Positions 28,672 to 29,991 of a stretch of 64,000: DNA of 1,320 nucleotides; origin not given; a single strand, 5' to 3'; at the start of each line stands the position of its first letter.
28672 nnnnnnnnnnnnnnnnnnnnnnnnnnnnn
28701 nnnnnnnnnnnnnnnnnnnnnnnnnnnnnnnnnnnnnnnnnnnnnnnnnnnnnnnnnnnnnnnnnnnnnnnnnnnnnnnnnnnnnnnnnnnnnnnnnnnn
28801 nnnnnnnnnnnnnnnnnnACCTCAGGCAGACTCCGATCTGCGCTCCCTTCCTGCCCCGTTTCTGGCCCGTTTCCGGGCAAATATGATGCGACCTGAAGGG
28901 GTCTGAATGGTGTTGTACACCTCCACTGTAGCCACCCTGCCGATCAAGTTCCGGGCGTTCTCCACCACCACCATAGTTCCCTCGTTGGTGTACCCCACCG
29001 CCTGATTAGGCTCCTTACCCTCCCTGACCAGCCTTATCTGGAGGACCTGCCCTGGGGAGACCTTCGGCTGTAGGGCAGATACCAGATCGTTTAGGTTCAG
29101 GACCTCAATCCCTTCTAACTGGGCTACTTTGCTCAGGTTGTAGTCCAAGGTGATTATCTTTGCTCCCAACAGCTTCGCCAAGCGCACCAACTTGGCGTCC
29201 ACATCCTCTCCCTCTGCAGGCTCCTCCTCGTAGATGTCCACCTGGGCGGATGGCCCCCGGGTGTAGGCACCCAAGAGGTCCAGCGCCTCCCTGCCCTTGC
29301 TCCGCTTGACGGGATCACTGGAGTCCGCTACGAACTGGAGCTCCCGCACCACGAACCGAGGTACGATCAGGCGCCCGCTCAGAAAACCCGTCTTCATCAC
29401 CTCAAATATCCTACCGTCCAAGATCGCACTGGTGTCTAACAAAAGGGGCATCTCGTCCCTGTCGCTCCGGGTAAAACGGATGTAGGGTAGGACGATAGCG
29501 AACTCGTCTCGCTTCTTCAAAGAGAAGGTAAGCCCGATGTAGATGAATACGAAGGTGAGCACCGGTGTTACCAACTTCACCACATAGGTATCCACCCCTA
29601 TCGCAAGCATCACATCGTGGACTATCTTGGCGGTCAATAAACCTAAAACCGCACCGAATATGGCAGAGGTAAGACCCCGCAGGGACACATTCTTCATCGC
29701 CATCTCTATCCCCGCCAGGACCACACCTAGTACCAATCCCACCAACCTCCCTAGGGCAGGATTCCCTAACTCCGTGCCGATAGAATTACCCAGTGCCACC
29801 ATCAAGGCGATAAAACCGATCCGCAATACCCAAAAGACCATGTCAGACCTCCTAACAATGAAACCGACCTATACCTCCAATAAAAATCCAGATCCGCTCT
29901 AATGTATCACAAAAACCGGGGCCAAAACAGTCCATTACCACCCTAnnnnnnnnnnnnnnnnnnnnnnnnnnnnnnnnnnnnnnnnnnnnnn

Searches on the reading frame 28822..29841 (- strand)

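Call 13: search_protein_families(library=pfam, proteins=[window:28822-29841:-], max_evalue=0.001)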
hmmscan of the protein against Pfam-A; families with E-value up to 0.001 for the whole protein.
window:28822-29841:- (339 aa): 2 families
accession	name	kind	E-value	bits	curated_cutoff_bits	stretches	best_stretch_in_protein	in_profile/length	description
PF01850.27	PIN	-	1.5e-05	26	23.6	1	134-240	2-118/120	PIN domain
PF01938.26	TRAM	-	9.1e-05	22.7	21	1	263-308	4-48/61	TRAM domain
